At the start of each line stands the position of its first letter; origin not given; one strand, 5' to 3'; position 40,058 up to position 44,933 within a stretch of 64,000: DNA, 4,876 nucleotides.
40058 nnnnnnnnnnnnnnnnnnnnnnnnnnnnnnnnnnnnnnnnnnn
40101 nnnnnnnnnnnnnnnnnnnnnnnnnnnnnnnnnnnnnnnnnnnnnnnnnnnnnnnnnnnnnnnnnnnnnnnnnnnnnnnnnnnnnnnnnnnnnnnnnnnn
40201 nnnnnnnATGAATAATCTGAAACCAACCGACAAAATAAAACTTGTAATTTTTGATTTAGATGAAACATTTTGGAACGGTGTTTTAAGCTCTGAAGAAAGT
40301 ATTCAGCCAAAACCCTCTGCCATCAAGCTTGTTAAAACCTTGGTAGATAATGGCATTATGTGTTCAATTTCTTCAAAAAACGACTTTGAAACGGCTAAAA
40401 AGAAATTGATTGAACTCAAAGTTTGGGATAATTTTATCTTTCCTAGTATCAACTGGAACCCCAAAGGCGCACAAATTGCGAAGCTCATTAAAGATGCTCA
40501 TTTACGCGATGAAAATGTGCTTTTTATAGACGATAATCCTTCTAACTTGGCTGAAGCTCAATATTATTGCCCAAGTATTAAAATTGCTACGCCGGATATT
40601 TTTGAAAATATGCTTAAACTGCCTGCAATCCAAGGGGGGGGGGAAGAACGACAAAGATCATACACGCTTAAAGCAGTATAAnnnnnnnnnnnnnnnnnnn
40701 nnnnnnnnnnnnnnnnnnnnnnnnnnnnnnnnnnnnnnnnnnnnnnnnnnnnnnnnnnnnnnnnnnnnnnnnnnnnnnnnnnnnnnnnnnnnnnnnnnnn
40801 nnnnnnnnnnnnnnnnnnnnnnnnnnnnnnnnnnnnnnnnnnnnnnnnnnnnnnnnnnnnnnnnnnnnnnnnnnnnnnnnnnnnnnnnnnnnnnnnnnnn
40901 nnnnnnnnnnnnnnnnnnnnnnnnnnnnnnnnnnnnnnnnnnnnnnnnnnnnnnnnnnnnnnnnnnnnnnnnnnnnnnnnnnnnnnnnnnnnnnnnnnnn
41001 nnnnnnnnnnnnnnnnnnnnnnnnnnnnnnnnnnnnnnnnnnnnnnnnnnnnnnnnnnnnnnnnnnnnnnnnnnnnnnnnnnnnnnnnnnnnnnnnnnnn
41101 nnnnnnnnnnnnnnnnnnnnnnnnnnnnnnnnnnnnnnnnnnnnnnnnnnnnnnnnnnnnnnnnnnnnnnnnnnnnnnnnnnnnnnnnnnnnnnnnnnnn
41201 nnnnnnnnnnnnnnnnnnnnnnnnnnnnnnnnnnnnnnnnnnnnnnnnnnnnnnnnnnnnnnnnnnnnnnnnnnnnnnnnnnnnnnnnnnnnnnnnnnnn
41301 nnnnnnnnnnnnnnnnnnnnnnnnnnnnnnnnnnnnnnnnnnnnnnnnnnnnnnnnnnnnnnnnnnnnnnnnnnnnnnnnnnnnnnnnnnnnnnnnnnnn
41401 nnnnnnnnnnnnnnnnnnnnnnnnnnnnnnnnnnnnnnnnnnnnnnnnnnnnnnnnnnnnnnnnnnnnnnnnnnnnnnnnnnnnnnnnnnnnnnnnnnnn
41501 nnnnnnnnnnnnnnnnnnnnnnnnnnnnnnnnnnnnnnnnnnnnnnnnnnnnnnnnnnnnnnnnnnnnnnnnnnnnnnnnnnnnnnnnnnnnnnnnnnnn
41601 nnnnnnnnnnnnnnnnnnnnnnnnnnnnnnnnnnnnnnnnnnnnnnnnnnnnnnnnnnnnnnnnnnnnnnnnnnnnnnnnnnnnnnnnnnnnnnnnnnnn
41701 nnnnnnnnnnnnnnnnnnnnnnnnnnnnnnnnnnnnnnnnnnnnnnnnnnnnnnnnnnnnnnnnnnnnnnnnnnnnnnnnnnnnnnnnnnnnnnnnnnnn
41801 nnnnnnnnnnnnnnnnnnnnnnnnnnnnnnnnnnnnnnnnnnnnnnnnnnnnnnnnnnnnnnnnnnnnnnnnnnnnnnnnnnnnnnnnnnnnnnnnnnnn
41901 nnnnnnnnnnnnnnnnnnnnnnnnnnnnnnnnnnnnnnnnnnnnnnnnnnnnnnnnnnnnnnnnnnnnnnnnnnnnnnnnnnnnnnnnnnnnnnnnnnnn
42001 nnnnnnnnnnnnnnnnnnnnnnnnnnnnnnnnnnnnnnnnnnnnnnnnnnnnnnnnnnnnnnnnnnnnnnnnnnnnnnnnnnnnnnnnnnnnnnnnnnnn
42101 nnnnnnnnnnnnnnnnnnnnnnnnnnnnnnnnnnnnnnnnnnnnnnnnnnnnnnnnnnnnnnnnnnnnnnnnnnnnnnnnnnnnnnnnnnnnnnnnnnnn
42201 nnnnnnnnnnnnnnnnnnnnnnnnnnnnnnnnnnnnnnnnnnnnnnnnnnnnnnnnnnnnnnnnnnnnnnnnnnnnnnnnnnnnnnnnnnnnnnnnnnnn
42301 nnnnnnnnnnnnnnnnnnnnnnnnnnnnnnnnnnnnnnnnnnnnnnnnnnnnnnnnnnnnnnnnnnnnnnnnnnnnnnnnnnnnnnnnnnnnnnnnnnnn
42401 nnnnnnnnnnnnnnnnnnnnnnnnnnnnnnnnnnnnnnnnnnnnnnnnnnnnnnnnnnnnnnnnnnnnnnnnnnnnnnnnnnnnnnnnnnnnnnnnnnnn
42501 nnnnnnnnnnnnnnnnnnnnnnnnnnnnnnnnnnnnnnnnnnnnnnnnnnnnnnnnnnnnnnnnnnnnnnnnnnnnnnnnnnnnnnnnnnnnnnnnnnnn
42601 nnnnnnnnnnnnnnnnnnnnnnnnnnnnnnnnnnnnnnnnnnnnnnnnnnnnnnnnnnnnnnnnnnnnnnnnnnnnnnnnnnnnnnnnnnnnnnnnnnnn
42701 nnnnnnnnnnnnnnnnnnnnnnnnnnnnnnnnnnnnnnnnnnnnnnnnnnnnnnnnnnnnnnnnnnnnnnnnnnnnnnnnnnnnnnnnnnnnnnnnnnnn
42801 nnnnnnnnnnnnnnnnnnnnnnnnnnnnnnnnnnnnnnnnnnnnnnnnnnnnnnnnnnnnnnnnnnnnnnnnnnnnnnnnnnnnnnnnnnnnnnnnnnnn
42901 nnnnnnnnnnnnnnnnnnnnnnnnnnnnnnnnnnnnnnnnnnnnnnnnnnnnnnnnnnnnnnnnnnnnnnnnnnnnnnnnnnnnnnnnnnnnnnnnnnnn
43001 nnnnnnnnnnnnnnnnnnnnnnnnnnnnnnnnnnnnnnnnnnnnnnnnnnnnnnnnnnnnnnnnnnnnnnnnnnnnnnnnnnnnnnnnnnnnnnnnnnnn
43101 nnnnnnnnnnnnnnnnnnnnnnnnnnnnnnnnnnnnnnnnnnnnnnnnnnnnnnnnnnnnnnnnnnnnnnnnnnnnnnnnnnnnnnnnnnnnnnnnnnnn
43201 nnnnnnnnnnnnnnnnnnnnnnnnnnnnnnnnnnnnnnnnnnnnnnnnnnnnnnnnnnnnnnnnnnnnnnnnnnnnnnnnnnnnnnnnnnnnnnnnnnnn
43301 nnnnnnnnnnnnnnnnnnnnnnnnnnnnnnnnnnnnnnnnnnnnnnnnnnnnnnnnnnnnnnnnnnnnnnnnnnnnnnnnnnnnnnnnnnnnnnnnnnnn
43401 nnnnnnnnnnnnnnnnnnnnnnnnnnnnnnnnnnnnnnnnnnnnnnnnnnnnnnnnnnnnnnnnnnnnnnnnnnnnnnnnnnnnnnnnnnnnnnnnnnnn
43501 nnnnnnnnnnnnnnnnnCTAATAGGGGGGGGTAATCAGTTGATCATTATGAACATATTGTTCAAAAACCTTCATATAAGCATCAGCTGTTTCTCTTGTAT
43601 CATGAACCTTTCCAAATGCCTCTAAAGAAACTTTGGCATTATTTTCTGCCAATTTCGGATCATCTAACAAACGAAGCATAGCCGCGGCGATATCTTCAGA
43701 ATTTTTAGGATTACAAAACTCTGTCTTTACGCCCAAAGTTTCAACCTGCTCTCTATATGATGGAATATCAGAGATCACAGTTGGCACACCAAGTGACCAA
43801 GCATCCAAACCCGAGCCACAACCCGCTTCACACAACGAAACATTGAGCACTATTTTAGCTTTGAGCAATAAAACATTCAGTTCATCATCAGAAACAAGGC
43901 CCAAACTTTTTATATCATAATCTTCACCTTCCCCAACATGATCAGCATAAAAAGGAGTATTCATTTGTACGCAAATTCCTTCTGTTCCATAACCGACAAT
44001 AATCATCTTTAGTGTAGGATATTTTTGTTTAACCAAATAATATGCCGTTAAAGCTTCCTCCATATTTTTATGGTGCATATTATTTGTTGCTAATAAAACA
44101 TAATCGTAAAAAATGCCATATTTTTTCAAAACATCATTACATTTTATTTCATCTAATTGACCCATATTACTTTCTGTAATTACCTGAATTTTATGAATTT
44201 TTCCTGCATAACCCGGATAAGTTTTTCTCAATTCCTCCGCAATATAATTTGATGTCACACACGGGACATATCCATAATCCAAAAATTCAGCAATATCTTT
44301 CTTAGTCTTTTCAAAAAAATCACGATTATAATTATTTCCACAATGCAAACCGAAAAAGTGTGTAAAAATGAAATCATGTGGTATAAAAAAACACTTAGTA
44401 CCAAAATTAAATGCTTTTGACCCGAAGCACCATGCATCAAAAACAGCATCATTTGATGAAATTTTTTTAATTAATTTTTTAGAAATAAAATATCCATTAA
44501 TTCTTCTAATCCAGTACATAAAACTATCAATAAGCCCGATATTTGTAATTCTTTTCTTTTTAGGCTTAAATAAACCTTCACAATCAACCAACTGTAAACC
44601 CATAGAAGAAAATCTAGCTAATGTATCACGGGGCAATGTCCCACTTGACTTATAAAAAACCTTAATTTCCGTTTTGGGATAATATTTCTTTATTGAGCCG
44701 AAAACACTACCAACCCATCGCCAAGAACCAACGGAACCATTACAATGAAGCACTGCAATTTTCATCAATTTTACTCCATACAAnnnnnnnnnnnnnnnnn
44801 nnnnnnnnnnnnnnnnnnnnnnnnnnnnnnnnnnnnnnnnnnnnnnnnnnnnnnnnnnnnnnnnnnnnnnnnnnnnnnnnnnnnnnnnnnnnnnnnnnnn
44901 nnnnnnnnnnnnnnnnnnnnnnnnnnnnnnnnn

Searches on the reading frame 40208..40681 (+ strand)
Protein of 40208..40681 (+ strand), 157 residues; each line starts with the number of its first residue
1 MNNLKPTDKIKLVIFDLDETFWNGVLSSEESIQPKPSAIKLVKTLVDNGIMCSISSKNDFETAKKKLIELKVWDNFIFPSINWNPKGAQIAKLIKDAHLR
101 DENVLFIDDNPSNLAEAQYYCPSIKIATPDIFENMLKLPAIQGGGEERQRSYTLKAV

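Call 9: search_protein_families(library=pfam, proteins=[window:40208-40681:+])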
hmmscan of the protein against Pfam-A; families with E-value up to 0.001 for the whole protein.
window:40208-40681:+ (157 aa): 4 families
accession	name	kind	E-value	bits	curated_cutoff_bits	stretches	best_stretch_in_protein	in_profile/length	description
PF00702.32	Hydrolase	-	6.1e-07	30.4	26.4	1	25-115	90-185/191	haloacid dehalogenase-like hydrolase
PF12689.13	Acid_PPase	-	2.5e-05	24.6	27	0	11-25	4-18/169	Acid Phosphatase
PF13419.12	HAD_2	-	0.0001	23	23.8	0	30-117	76-168/178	Haloacid dehalogenase-like hydrolase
PF11019.14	DUF2608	-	0.00024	21.1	22.6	0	86-126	163-203/244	Protein of unknown function (DUF2608)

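Call 20: find_encoding_contigs(protein=window:40208-40681:+, flank=10000, max_places=10)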
Protein window:40208-40681:+ (157 aa): no gene with exactly this product is on record in the collection.

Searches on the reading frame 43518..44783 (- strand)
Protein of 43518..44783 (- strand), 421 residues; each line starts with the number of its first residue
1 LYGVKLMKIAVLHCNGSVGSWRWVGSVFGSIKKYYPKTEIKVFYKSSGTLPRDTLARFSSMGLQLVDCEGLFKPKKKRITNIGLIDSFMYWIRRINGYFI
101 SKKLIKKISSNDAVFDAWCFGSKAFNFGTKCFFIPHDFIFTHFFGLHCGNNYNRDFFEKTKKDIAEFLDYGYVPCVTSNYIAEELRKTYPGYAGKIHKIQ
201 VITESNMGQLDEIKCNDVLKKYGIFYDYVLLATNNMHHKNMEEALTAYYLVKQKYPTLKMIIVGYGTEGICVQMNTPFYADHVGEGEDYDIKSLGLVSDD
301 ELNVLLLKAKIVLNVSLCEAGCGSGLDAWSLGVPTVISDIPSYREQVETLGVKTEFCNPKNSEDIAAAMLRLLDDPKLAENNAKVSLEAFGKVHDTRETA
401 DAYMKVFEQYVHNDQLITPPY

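Call 30: search_protein_families(library=pfam, proteins=[window:43518-44783:-], max_evalue=0.00001)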
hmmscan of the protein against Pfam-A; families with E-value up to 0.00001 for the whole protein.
window:43518-44783:- (421 aa): 2 families
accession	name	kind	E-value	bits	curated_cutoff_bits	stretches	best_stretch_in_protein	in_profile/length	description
PF00534.26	Glycos_transf_1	-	4.9e-13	49.4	26.4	1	236-381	25-164/172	Glycosyl transferases group 1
PF13692.12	Glyco_trans_1_4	-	1.6e-11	45.1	27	1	229-375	3-142/142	Glycosyl transferases group 1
